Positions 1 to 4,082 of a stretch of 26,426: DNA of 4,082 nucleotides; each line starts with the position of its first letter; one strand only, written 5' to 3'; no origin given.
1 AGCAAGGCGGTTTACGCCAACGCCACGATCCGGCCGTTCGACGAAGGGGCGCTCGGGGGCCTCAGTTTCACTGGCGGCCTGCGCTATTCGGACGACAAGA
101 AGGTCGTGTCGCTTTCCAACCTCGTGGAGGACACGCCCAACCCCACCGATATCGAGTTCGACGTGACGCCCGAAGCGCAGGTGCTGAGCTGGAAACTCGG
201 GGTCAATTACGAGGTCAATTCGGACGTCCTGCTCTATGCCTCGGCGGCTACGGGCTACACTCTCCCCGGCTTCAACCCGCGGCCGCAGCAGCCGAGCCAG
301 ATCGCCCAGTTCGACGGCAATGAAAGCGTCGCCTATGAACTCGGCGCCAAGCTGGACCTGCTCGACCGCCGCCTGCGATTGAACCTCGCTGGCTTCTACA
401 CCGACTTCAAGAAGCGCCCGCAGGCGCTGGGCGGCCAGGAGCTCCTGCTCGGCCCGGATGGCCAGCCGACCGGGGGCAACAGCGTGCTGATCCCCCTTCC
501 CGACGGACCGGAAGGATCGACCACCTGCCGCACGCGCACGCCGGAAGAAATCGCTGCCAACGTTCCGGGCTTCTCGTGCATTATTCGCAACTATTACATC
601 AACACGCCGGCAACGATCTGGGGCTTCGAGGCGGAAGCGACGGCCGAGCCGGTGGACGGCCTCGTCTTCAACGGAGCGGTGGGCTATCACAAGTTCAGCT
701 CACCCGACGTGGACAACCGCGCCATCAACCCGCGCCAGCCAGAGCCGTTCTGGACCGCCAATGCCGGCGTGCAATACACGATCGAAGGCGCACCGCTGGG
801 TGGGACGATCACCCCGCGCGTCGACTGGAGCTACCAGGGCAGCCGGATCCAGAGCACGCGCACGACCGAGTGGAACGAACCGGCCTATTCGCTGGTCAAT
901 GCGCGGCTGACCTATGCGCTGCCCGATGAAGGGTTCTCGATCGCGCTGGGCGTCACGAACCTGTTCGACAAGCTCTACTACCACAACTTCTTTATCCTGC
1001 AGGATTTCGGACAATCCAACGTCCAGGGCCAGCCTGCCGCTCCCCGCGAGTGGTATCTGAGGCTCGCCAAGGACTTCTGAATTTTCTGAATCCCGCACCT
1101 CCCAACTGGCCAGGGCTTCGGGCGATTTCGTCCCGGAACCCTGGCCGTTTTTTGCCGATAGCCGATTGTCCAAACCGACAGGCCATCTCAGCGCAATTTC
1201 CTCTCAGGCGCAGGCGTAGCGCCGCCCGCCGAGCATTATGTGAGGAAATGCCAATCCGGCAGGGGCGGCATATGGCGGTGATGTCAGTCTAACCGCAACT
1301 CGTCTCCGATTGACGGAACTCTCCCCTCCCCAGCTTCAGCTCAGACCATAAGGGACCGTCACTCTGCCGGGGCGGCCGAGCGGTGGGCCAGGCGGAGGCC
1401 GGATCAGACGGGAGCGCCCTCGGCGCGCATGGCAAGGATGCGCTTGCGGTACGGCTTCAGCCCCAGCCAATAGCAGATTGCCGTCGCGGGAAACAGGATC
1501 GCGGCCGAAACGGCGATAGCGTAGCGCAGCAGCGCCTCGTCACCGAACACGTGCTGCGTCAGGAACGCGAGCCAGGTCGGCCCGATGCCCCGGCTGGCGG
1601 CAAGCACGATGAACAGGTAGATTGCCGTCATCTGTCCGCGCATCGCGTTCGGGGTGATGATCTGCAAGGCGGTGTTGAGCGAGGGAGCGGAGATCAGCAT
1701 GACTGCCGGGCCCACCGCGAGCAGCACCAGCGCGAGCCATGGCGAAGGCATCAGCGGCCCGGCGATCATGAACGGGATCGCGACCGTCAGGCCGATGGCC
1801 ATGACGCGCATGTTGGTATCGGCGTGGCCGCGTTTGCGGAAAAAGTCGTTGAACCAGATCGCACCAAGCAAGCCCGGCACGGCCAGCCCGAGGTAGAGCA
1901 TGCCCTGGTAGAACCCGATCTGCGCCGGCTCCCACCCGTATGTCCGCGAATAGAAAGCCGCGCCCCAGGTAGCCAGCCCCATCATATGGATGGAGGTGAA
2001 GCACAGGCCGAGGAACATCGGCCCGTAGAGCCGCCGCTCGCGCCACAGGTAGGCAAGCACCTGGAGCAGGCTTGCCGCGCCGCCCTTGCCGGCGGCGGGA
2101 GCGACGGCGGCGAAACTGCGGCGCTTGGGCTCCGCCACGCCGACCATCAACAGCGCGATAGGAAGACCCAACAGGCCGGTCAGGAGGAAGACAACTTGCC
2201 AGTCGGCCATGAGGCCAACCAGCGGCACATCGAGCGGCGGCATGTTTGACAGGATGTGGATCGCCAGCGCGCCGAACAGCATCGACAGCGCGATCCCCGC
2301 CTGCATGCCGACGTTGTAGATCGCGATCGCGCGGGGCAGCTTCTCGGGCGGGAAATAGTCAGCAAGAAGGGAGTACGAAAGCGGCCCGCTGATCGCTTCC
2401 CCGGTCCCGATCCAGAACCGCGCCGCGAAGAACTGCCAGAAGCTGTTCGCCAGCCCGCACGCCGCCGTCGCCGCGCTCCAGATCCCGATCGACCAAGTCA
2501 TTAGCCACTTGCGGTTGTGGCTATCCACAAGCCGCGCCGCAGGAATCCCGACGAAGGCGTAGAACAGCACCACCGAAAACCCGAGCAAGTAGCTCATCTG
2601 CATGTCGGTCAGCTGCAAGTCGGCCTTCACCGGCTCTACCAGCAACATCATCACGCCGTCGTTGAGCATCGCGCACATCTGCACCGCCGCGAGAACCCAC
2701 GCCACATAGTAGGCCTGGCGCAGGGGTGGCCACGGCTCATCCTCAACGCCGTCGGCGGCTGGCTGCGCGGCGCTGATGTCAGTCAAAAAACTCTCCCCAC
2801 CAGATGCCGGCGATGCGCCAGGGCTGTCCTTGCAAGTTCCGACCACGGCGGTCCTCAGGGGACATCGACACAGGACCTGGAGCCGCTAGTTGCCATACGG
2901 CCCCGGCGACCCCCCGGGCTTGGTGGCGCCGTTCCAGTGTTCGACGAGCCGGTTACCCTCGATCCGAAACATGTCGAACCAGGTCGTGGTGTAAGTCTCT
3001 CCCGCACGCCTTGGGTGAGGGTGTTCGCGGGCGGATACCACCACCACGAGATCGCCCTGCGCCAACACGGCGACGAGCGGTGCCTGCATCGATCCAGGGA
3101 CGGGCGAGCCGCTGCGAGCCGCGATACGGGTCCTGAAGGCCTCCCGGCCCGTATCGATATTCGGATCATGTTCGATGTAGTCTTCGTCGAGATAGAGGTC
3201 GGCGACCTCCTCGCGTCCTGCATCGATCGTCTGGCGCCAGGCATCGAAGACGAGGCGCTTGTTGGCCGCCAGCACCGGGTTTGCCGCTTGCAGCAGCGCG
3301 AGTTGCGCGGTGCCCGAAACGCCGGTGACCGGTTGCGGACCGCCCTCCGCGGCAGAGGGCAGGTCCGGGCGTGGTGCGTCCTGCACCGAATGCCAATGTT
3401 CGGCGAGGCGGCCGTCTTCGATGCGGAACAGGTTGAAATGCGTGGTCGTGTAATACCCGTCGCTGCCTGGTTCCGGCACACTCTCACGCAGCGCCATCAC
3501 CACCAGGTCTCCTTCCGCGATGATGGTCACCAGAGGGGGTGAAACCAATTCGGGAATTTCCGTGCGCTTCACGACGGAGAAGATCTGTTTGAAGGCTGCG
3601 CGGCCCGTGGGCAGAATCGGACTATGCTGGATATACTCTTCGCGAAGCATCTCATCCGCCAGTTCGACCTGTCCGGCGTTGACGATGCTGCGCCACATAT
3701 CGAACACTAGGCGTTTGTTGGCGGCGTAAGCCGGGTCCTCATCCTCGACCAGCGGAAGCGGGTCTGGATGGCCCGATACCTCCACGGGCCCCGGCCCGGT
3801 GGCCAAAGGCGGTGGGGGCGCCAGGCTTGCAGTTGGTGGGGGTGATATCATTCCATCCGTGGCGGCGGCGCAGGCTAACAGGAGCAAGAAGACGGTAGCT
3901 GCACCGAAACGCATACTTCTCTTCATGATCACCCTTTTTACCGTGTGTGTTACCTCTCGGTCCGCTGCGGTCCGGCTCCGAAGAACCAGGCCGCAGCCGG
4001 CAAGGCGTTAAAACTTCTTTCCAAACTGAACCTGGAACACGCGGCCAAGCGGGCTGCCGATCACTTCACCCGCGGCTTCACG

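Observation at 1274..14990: Catabolic cluster bracketed by two decayed, same-orientation IS6-like ends (fossil composite element)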

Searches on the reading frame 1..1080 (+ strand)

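Call 11: search_protein_families(library=pfam, proteins=[window:1-1080:+], max_evalue=0.001)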
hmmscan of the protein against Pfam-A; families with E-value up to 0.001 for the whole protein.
window:1-1080:+ (359 aa): 3 families
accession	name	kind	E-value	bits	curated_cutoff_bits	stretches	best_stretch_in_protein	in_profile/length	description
PF00593.30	TonB_dep_Rec_b-barrel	-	4.6e-34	119.5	27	1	2-321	171-436/436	TonB dependent receptor-like, beta-barrel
PF14905.12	OMP_b-brl_3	-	0.0003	20.4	27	0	205-334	268-386/408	Outer membrane protein beta-barrel family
PF13505.12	OMP_b-brl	-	0.00061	20.4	28.7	0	38-136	75-155/175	Outer membrane protein beta-barrel domain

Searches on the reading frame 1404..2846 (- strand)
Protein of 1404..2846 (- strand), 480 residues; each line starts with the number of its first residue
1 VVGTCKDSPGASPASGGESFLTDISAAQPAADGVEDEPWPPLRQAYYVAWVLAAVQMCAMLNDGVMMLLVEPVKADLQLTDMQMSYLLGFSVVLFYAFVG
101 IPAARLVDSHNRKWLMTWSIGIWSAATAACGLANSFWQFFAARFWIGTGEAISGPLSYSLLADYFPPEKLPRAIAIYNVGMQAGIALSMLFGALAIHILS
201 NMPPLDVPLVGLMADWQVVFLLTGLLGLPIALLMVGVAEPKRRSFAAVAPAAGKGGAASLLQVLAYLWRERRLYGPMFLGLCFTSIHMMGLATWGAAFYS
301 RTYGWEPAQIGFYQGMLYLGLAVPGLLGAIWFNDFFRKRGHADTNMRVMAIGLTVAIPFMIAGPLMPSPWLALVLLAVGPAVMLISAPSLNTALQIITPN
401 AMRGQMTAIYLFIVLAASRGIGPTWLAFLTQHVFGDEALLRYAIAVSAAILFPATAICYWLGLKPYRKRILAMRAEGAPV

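Call 11: search_protein_families(library=pfam, proteins=[window:1404-2846:-], max_evalue=0.001)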
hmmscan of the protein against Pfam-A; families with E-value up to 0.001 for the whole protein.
window:1404-2846:- (480 aa): 2 families
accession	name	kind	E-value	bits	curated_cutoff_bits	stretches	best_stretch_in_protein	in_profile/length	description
PF07690.21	MFS_1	-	3.7e-40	138.3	33.4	1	53-423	2-347/347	Major Facilitator Superfamily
PF05977.19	MFS_3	-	5.6e-07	28.8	27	1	315-464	257-396/524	Transmembrane secretion effector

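Call 53: find_encoding_contigs(protein=window:1404-2846:-, flank=6000, max_places=10)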
Protein window:1404-2846:- (480 aa): 1 contig read that carries it; 1 place shown.
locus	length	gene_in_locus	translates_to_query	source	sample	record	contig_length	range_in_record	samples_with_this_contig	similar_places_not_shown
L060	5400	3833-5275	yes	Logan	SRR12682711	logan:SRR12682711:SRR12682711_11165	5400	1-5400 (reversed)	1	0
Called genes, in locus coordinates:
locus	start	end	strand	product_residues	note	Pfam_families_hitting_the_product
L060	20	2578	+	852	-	PF07715:Plug, PF00593:TonB_dep_Rec_b-barrel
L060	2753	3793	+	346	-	PF07366:SnoaL, PF12680:SnoaL_2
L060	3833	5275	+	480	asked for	PF05977:MFS_3 (faint), PF07690:MFS_1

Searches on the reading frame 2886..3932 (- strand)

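Call 11: search_protein_families(library=pfam, proteins=[window:2886-3932:-], max_evalue=0.001)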
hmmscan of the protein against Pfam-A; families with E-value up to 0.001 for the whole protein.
window:2886-3932:- (348 aa): 2 families
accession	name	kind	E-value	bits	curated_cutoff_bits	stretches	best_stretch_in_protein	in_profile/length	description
PF12680.13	SnoaL_2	-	1.3e-17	64.7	27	2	82-179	6-102/102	SnoaL-like domain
PF07366.18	SnoaL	-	6.4e-14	52.3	28.4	1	76-185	3-119/126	SnoaL-like polyketide cyclase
